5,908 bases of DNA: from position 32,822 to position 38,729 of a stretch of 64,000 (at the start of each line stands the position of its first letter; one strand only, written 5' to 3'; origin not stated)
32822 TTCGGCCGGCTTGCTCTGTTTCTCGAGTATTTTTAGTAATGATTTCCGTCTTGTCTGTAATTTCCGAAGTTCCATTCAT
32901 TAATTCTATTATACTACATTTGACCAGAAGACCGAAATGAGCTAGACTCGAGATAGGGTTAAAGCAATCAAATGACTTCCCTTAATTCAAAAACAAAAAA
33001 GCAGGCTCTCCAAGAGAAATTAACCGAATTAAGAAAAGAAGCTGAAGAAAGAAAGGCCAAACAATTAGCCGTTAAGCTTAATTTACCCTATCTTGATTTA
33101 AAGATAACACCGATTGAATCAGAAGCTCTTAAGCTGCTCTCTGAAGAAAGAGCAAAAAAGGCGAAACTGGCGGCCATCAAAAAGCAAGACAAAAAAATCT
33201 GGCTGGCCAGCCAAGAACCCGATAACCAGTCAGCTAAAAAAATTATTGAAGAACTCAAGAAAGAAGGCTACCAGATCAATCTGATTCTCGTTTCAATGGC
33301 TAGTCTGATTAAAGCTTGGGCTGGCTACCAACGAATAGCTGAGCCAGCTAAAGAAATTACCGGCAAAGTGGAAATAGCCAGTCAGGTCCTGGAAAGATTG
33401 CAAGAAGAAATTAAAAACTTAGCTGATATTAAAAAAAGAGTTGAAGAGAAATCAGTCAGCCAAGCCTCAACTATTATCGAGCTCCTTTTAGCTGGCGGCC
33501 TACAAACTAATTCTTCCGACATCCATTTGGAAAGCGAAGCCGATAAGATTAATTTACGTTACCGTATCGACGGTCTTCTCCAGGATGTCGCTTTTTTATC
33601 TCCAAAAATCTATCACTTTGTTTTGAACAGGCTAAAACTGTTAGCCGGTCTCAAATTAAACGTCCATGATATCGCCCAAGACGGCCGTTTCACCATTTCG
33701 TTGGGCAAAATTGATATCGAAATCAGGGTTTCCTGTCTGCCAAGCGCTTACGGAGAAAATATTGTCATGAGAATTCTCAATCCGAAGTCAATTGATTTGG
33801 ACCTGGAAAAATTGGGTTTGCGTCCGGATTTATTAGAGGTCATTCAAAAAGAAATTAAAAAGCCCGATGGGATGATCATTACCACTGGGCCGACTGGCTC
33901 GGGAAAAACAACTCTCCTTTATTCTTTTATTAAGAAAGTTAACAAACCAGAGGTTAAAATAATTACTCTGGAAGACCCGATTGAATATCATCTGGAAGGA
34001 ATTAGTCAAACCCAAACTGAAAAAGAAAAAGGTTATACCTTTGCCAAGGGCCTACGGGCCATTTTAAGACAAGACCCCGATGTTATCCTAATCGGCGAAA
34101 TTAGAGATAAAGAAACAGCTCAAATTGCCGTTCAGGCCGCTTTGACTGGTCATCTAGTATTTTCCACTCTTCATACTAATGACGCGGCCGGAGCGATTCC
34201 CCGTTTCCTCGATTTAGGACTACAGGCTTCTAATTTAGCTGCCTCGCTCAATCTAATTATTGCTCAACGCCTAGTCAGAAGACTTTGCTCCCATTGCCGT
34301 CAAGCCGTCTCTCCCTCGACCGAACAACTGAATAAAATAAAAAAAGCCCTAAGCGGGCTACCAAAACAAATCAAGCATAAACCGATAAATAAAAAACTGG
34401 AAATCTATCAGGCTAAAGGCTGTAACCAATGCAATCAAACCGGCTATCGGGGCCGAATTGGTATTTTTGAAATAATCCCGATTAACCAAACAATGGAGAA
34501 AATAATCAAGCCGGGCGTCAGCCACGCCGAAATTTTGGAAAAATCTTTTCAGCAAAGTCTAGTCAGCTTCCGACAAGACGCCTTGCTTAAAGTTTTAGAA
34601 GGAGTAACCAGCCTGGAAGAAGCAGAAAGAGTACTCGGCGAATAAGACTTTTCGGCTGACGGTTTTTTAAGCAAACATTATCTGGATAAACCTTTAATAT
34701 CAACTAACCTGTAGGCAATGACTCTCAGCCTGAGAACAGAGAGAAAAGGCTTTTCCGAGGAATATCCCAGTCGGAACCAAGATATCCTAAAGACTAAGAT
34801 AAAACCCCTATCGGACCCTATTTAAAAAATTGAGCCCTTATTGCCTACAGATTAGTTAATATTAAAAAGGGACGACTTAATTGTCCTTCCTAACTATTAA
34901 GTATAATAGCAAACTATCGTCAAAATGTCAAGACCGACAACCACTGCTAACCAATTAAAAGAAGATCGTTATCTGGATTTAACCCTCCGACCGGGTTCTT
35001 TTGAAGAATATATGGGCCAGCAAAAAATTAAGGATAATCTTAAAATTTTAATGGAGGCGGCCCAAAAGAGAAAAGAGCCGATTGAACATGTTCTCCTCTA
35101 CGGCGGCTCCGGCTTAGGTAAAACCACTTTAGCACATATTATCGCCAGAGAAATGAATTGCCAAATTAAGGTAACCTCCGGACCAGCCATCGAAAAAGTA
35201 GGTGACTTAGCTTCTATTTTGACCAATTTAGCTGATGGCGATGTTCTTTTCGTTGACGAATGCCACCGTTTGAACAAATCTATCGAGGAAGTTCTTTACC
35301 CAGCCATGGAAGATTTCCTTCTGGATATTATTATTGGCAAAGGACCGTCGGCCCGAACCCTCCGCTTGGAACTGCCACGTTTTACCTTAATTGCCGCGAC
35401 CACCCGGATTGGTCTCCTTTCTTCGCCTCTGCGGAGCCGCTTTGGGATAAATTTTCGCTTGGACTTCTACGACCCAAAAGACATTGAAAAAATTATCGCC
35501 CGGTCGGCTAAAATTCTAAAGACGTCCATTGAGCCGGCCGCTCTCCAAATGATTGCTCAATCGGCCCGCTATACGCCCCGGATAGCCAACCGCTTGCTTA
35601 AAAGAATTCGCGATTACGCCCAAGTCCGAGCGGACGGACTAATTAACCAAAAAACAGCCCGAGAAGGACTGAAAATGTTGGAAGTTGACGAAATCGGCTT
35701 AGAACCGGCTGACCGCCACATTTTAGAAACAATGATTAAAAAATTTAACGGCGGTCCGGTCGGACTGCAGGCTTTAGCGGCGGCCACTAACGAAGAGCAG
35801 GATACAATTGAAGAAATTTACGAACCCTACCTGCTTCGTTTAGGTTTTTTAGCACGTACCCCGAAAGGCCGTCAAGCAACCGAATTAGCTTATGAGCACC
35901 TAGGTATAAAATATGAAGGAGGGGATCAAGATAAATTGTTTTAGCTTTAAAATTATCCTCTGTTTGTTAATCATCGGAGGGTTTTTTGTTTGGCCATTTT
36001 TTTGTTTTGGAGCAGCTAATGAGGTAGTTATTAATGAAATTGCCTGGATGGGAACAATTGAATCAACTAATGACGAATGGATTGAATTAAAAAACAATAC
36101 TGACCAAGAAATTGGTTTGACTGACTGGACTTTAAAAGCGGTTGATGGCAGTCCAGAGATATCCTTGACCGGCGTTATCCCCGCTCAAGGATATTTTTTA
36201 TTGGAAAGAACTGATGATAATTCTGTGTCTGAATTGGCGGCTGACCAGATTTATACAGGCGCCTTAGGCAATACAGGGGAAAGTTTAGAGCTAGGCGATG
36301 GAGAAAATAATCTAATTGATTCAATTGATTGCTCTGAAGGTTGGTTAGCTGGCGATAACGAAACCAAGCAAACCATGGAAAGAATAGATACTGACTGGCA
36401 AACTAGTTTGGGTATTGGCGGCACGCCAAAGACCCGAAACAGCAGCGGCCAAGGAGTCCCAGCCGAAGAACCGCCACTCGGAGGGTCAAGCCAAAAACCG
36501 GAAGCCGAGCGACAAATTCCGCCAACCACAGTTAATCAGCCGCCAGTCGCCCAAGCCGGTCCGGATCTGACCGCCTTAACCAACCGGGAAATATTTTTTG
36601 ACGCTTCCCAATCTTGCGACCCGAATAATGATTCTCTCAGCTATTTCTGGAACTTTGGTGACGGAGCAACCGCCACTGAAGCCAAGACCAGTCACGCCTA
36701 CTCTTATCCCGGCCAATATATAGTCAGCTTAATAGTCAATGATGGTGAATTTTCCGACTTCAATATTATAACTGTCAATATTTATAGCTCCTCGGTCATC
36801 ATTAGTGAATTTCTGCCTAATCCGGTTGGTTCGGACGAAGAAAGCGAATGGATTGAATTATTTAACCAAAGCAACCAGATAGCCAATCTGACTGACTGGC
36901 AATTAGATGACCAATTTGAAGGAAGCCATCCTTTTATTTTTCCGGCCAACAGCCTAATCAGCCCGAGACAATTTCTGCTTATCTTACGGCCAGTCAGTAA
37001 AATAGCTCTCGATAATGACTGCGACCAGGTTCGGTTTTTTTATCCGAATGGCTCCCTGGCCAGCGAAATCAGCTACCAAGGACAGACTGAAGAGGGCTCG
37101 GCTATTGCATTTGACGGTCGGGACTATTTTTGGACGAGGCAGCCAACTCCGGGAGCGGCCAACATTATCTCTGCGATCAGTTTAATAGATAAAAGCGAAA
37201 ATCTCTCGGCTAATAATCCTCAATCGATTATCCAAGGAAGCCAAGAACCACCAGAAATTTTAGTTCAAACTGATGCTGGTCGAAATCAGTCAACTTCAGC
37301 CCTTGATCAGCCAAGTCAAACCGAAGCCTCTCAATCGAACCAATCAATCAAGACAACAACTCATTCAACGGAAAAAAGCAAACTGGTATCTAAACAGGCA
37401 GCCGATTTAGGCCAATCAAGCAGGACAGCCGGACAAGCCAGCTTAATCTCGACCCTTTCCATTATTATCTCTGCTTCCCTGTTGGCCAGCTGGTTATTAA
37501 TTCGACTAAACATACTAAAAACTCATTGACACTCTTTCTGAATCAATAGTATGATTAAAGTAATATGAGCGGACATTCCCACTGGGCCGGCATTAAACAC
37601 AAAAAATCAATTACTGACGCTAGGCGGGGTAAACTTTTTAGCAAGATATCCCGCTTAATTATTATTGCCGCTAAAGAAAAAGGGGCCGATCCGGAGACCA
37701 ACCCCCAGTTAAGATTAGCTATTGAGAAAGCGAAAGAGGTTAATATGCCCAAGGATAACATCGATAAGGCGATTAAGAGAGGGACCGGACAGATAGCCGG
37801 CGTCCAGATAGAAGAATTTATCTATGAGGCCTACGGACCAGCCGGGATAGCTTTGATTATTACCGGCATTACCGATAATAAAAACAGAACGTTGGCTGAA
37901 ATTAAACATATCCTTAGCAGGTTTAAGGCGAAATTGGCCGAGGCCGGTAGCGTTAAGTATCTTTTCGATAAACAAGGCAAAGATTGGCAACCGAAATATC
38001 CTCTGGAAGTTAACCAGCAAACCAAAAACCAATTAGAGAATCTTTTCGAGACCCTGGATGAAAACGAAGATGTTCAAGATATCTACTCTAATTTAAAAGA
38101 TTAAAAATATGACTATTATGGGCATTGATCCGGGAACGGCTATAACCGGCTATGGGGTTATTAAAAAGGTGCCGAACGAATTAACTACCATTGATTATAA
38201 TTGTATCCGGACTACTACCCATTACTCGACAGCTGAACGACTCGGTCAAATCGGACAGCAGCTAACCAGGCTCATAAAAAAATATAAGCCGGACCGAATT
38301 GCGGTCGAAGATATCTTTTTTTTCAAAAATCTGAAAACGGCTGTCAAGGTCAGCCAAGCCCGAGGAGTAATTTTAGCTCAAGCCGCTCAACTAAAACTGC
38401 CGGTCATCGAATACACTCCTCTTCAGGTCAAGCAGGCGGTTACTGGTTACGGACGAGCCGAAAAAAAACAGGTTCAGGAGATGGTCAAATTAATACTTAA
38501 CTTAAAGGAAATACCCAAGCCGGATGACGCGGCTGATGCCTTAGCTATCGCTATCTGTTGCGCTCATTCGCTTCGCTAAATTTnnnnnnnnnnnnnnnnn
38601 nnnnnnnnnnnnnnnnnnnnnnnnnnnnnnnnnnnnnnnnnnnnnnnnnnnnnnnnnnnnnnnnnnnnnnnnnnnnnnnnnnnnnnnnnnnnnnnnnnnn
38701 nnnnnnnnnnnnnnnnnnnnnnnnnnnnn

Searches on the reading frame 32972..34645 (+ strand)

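Call 64: search_protein_families(library=pfam, proteins=[window:32972-34645:+], max_evalue=0.001)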
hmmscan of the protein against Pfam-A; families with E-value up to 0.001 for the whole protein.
window:32972-34645:+ (557 aa): 5 families
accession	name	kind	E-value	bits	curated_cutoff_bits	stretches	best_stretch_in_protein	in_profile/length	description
PF00437.27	T2SSE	-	6.7e-122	407.1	24.9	1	167-553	10-370/370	Type II/IV secretion system protein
PF05157.20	MshEN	-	1.3e-05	25.5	23.1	1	36-122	1-86/90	MshEN domain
PF13173.12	AAA_14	-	3.8e-05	24.1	27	1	301-389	4-83/129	AAA domain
PF06414.18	Zeta_toxin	-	8e-05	22.6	22.3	0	86-131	108-151/199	Zeta toxin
PF25199.1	nSTAND_NTPase5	-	0.00012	22.4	34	0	291-346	32-89/145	Novel STAND NTPase 5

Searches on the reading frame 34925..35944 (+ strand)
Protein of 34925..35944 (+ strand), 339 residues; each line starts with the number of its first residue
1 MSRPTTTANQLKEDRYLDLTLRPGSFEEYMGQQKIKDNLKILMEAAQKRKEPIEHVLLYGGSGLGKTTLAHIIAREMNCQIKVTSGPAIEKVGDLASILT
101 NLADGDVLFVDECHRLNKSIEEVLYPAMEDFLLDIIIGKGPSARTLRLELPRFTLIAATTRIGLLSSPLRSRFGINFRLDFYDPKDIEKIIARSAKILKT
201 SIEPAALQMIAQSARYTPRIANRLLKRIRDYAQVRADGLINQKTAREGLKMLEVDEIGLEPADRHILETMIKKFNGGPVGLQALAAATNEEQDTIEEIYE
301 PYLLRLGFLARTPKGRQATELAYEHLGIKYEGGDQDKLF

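Call 64: search_protein_families(library=pfam, proteins=[window:34925-35944:+], max_evalue=0.001)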
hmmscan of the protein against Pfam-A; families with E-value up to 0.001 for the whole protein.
window:34925-35944:+ (339 aa): 11 families
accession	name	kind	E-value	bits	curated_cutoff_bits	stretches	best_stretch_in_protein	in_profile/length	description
PF05496.18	RuvB_N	-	4.6e-75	251.2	27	1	21-179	1-159/159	Holliday junction DNA helicase RuvB P-loop domain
PF17864.7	AAA_lid_4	-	2e-26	92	27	1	182-255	1-74/74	RuvB AAA lid domain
PF05491.19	RuvB_C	-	1.2e-25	89.6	24.7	1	256-326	1-71/72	RuvB C-terminal winged helix domain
PF00004.35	AAA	-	3.4e-18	66.8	21.2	1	56-179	1-129/131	ATPase family associated with various cellular activities (AAA)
PF07728.20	AAA_5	-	2.5e-07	31.2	22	1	55-173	1-139/139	AAA domain (dynein-related subfamily)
PF06068.19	TIP49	-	0.00023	20.9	23.8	0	29-84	26-81/347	TIP49 P-loop domain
PF13191.12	AAA_16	-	0.00035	21.6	32.6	0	41-91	11-63/167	AAA ATPase domain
PF00158.32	Sigma54_activat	-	0.00056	20.1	20.2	0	38-78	7-47/168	Sigma-54 interaction domain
PF05673.19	DUF815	-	0.00065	19.4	23.8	0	30-111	31-114/249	Protein of unknown function (DUF815)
PF00910.28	RNA_helicase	-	0.00084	20.2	21.5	0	56-125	1-65/105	RNA helicase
PF02367.23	TsaE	-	0.00086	19.7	26.6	0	42-85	10-53/128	Threonylcarbamoyl adenosine biosynthesis protein TsaE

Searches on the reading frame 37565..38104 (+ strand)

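Call 66: search_protein_families(library=pfam, proteins=[window:37565-38104:+], max_evalue=0.001)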
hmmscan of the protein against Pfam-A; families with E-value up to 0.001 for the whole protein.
window:37565-38104:+ (179 aa): 2 families
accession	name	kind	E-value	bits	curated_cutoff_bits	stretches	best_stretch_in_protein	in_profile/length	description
PF20772.2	TACO1_YebC_N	-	6.7e-32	110.2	36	1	5-76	1-73/73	TACO1/YebC protein N-terminal domain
PF01709.26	Transcrip_reg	-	3.1e-27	95.7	27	2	83-138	2-57/160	TACO1/YebC second and third domain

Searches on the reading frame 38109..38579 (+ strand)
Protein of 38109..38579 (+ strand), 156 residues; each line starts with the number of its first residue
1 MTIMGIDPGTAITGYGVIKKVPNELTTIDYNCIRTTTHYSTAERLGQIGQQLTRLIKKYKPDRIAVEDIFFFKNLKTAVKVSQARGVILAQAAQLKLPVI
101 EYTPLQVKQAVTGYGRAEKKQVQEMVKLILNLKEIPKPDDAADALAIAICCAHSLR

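Call 66: search_protein_families(library=pfam, proteins=[window:38109-38579:+], max_evalue=0.001)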
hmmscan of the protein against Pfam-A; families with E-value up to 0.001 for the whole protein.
window:38109-38579:+ (156 aa): 1 family
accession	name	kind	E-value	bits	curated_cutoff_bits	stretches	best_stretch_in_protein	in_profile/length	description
PF02075.23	RuvC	-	4.2e-56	189.4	22.2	1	3-150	1-147/148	Crossover junction endodeoxyribonuclease RuvC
